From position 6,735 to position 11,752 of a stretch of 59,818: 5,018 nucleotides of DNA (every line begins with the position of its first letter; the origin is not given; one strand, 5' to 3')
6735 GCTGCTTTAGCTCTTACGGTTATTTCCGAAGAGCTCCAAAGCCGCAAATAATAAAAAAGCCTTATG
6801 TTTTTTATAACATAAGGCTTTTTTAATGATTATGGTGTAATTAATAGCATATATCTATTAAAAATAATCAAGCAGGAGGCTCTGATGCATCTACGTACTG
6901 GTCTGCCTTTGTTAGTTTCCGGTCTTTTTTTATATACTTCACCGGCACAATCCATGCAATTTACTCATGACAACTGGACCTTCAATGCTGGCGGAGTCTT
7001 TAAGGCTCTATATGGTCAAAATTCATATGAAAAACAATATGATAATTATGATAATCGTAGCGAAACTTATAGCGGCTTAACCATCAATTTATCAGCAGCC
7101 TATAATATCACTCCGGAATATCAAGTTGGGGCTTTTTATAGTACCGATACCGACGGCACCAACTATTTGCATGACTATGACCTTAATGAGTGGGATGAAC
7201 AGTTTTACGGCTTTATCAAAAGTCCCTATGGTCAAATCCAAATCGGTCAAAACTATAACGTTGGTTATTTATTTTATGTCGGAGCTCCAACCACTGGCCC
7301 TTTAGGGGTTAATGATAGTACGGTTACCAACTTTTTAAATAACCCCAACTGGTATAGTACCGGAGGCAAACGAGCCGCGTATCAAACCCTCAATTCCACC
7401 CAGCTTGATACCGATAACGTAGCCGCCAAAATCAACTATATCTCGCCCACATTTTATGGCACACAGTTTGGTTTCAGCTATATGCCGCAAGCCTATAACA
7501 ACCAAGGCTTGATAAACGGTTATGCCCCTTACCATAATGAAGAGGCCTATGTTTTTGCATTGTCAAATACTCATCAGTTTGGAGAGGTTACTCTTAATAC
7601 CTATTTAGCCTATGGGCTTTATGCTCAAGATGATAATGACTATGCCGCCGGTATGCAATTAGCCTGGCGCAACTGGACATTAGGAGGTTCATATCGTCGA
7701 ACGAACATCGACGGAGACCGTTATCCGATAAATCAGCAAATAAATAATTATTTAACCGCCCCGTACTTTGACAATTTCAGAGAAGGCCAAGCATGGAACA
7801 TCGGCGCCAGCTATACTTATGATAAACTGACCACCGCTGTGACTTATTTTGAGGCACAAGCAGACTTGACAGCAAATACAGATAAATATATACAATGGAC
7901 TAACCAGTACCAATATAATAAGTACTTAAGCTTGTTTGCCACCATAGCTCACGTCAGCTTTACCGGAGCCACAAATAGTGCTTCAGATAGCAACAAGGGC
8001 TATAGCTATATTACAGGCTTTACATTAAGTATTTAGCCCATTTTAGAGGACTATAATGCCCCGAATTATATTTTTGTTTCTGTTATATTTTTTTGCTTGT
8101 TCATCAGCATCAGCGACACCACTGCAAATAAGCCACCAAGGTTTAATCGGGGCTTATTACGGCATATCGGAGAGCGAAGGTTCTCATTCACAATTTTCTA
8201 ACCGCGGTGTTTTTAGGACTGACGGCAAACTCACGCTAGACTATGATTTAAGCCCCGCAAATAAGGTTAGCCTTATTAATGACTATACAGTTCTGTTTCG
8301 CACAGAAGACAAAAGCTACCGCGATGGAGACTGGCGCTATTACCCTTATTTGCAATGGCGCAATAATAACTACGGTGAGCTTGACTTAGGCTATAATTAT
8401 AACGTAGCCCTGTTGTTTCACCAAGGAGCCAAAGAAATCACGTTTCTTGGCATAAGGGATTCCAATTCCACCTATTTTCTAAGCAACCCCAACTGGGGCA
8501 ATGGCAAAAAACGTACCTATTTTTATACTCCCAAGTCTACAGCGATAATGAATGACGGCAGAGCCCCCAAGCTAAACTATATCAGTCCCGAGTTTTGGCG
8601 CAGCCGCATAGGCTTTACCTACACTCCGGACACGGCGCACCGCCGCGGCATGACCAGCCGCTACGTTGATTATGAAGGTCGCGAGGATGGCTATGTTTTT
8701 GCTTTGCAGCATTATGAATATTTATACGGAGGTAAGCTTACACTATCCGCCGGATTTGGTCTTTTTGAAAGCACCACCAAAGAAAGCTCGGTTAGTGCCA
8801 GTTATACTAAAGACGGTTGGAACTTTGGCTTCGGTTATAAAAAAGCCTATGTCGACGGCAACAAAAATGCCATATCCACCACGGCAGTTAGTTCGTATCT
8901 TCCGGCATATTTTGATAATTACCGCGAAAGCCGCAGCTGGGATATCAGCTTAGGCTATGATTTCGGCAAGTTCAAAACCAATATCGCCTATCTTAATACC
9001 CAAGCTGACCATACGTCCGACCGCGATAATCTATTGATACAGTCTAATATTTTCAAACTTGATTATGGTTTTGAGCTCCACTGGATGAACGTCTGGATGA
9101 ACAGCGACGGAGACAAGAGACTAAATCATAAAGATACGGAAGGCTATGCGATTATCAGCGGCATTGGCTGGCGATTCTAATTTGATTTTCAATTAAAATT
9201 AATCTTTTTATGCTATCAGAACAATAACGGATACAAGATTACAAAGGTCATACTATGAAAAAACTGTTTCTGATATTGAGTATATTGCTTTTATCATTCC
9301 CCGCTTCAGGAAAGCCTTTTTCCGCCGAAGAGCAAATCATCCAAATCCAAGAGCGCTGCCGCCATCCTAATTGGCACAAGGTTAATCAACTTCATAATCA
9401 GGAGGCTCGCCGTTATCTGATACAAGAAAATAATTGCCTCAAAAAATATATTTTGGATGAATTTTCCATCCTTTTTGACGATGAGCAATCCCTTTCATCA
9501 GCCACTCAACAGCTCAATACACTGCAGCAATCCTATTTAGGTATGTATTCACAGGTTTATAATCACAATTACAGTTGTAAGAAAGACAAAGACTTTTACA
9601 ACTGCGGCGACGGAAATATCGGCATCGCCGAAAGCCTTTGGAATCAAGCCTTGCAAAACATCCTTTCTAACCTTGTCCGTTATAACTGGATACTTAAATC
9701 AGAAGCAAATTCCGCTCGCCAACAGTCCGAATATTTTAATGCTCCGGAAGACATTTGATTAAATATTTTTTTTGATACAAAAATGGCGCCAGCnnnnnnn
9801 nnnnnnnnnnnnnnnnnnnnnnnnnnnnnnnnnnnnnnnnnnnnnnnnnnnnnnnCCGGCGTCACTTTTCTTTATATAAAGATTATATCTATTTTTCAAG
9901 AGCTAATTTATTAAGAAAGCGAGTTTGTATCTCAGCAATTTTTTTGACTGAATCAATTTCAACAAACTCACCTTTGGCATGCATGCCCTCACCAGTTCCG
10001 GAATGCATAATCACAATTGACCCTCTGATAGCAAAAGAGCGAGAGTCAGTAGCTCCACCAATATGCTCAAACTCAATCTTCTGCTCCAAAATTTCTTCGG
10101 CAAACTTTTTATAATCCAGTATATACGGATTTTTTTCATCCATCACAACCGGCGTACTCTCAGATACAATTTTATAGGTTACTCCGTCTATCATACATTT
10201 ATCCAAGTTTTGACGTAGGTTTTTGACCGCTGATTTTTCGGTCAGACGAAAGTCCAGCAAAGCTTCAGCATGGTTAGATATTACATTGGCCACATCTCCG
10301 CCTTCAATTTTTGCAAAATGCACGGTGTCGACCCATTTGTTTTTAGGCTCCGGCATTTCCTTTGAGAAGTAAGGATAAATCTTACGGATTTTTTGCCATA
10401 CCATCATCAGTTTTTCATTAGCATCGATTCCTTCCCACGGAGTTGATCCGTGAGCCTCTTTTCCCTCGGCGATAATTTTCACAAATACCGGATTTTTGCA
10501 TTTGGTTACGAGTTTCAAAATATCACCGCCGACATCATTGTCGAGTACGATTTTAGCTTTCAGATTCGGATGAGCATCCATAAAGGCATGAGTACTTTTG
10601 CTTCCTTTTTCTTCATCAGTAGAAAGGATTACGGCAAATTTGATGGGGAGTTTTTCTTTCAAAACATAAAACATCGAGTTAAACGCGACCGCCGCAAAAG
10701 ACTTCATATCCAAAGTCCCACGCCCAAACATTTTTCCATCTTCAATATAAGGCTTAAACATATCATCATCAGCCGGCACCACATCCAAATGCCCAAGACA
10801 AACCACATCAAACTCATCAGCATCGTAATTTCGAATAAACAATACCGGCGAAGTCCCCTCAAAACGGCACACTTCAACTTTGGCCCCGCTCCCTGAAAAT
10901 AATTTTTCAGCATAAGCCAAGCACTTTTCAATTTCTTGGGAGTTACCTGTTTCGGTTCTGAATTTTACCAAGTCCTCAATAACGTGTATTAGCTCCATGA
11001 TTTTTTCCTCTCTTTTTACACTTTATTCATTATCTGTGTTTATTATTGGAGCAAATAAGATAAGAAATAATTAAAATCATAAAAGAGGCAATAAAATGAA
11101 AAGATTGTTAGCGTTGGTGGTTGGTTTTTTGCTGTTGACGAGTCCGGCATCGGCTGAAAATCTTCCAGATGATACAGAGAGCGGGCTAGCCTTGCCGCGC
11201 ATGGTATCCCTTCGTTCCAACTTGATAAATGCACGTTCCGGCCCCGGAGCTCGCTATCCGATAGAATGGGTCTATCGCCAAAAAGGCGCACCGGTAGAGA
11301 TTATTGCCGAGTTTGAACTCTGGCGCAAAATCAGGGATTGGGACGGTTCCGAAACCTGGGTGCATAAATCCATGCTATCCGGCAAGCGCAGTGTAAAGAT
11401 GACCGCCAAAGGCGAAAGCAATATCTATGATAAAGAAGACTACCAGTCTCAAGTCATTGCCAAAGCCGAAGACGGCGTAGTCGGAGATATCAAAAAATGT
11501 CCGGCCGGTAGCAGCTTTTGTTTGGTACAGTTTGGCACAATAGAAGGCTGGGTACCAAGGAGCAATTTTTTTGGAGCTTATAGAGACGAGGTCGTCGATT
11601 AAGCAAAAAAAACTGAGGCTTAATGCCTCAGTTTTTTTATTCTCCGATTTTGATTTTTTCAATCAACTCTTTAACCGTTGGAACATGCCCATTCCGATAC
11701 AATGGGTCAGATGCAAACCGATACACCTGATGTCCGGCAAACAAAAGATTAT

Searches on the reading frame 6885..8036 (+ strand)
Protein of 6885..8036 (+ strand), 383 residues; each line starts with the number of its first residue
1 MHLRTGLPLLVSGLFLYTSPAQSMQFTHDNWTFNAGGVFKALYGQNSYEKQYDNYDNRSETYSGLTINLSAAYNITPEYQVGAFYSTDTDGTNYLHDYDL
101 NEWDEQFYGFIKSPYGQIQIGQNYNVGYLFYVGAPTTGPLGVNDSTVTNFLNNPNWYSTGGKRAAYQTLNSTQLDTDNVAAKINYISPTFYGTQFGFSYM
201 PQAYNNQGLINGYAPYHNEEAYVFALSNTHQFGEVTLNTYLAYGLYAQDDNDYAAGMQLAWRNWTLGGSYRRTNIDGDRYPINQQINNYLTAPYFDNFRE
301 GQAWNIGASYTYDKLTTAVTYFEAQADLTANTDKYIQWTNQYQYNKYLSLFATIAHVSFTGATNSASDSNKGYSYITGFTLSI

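Call 7: search_protein_families(library=pfam, proteins=[window:6885-8036:+], max_evalue=0.001)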
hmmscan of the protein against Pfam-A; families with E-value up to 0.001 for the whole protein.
window:6885-8036:+ (383 aa): 1 family
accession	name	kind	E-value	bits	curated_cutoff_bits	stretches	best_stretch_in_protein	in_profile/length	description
PF13609.12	Porin_4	-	1e-15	58.8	27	1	21-360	14-308/310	Gram-negative porin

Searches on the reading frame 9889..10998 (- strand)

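Call 7: search_protein_families(library=pfam, proteins=[window:9889-10998:-], max_evalue=0.001)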
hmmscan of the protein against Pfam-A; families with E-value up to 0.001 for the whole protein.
window:9889-10998:- (369 aa): 2 families
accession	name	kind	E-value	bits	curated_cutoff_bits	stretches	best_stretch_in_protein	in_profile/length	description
PF01546.33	Peptidase_M20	-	1e-22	81.5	24.6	1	69-363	4-205/206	Peptidase family M20/M25/M40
PF07687.19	M20_dimer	-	8.9e-12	45.3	21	1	171-268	7-98/107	Peptidase dimerisation domain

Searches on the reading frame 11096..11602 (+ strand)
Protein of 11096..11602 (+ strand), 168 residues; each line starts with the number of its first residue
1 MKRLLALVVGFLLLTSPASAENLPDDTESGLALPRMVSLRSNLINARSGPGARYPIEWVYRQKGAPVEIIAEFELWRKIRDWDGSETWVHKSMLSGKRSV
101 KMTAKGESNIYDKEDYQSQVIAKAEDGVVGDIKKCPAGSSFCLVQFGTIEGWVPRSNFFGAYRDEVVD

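Call 21: search_protein_families(library=pfam, proteins=[window:11096-11602:+], max_evalue=0.001)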
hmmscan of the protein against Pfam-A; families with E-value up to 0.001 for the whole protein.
window:11096-11602:+ (168 aa): 2 families
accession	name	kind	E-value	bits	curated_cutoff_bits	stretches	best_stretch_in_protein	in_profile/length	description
PF06347.19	SH3_4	-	1.4e-20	73.2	24.1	1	42-96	3-56/56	Bacterial SH3 domain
PF08239.17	SH3_3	-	2.4e-09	37.7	27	1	45-95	4-54/54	Bacterial SH3 domain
